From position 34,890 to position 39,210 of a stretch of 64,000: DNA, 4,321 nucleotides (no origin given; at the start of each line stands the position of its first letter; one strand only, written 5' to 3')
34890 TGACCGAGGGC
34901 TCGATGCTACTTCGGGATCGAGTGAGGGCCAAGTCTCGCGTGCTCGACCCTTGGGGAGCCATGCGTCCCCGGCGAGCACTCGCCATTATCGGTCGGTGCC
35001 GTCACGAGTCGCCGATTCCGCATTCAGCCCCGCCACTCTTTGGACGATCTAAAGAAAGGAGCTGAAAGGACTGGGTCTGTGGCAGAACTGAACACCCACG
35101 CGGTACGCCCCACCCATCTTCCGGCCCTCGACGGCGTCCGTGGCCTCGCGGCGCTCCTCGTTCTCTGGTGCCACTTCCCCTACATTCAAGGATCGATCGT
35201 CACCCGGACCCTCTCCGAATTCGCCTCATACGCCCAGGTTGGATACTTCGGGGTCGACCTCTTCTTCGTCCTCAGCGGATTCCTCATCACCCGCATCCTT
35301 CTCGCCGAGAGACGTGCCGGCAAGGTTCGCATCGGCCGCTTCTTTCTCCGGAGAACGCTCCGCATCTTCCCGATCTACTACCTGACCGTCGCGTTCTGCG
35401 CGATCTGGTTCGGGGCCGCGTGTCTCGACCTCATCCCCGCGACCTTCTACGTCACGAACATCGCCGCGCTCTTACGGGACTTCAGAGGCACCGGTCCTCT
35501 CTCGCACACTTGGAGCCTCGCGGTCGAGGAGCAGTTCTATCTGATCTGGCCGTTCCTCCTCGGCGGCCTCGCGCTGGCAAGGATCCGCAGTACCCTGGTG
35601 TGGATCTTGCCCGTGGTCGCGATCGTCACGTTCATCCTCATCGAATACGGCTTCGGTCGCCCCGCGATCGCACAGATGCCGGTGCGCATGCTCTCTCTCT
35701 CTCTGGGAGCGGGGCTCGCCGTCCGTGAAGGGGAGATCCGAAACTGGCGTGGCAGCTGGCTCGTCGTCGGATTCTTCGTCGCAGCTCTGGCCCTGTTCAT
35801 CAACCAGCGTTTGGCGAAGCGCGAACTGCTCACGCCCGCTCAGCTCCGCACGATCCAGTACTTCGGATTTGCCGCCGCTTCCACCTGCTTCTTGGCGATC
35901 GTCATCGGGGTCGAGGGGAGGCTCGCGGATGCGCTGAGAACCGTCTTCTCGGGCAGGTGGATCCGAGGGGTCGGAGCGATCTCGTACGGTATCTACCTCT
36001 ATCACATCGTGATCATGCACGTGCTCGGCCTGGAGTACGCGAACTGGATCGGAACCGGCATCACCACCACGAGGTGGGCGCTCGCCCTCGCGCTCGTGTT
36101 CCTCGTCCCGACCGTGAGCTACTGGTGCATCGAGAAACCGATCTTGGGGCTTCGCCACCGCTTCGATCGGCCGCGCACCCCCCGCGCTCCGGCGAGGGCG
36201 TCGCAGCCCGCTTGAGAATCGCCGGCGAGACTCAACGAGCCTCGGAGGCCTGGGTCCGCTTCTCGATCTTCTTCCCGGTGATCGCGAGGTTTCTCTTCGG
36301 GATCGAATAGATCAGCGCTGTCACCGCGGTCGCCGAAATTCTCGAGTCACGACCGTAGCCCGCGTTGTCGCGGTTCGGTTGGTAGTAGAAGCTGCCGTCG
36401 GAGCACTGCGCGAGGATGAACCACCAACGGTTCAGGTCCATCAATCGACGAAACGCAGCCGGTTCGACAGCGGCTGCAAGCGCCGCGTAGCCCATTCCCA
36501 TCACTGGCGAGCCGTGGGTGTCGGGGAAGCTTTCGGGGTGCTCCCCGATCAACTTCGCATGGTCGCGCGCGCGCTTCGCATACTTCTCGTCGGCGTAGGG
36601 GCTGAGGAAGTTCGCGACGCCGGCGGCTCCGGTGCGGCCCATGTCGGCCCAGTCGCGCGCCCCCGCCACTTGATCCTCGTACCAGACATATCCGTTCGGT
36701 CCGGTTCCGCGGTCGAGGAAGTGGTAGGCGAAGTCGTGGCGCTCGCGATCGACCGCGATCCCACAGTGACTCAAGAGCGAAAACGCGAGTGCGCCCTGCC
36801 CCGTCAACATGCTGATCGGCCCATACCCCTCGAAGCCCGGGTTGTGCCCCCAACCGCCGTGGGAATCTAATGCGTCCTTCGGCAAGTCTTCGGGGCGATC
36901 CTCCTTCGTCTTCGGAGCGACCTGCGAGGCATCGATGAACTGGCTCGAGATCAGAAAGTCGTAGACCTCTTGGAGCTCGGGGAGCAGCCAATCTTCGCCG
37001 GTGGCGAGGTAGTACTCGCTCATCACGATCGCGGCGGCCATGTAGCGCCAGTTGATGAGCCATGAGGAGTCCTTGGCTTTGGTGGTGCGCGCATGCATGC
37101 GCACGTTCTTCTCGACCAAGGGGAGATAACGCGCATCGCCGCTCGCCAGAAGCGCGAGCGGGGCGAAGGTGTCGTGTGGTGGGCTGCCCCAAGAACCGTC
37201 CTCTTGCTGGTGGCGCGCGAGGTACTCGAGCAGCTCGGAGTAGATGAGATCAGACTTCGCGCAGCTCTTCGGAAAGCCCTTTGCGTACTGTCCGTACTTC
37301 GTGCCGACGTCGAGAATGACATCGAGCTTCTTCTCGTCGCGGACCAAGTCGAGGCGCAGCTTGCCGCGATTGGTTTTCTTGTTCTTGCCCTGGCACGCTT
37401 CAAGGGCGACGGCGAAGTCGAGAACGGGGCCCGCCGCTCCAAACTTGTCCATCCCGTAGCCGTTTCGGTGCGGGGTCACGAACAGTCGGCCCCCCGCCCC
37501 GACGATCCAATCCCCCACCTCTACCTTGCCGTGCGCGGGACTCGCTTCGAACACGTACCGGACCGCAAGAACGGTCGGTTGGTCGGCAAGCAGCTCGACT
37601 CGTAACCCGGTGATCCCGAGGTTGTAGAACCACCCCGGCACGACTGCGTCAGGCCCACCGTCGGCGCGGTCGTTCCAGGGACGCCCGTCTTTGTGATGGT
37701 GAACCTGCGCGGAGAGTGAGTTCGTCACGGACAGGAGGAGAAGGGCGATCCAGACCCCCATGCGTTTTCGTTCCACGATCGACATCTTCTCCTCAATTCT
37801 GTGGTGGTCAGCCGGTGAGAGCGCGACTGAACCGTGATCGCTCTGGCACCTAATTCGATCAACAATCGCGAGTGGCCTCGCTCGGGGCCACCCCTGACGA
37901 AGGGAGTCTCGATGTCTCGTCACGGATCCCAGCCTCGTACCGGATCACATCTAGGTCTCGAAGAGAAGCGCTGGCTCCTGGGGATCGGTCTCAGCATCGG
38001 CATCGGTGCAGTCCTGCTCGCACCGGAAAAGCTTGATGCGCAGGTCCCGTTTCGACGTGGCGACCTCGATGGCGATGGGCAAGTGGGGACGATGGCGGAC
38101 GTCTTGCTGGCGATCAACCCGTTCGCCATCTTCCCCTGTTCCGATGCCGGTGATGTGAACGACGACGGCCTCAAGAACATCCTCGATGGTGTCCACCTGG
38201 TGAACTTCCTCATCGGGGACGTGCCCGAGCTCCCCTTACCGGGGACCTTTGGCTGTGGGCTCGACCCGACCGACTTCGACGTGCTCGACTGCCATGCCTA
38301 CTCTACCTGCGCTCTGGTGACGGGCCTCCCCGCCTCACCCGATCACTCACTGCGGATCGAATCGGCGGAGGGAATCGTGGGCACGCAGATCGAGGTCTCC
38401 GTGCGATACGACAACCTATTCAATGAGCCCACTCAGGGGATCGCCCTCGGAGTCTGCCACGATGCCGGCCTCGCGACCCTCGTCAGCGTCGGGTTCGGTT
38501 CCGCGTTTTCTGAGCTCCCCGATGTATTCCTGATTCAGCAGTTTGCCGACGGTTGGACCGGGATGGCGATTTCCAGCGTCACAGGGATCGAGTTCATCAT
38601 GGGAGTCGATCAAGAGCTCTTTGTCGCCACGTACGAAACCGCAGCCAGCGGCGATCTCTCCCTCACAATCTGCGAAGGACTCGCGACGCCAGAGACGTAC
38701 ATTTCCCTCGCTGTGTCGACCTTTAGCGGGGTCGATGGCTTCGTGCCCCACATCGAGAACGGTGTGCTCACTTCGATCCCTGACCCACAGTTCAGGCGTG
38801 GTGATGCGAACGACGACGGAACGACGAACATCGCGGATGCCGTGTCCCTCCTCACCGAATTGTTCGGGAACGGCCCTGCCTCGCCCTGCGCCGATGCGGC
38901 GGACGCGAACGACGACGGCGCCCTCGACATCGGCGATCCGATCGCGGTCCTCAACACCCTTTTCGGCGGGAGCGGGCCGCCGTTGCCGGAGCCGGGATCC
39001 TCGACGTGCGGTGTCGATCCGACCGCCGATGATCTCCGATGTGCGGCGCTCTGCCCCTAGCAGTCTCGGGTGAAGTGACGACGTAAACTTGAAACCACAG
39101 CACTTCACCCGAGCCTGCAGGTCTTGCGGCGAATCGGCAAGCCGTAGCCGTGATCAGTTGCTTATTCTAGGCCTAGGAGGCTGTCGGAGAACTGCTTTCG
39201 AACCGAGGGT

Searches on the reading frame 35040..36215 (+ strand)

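Call 24: search_protein_families(library=pfam, proteins=[window:35040-36215:+], max_evalue=0.001)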
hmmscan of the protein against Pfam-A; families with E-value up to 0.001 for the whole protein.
window:35040-36215:+ (391 aa): 1 family
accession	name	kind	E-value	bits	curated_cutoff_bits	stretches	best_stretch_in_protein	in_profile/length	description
PF01757.29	Acyl_transf_3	-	1.4e-33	116.8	31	1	28-362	2-323/326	Acyltransferase domain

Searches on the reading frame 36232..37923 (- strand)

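Call 24: search_protein_families(library=pfam, proteins=[window:36232-37923:-], max_evalue=0.001)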
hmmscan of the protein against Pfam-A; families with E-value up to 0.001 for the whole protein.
window:36232-37923:- (563 aa): 1 family
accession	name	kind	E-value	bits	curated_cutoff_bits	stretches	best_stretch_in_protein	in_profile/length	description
PF19805.5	DUF6288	-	1.2e-43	150.3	26.3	1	119-551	3-402/402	Family of unknown function (DUF6288)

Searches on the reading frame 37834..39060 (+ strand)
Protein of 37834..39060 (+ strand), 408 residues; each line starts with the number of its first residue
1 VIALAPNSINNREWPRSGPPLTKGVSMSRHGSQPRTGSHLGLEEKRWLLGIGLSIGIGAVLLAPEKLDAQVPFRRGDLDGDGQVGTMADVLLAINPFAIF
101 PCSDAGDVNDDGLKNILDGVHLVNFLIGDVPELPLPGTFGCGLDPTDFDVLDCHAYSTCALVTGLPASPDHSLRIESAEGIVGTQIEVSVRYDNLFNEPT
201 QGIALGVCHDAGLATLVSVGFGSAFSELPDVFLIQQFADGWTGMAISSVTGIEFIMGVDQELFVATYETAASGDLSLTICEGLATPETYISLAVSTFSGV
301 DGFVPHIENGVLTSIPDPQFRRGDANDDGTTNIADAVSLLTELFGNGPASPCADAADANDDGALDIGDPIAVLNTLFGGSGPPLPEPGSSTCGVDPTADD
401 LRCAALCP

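Call 24: search_protein_families(library=pfam, proteins=[window:37834-39060:+], max_evalue=0.001)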
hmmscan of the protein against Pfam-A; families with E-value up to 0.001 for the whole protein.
window:37834-39060:+ (408 aa): 1 family
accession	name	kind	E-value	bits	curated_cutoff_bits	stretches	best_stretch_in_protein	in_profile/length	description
PF00404.24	Dockerin_1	-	2.8e-05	24.7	22.9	0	323-366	2-46/57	Dockerin type I domain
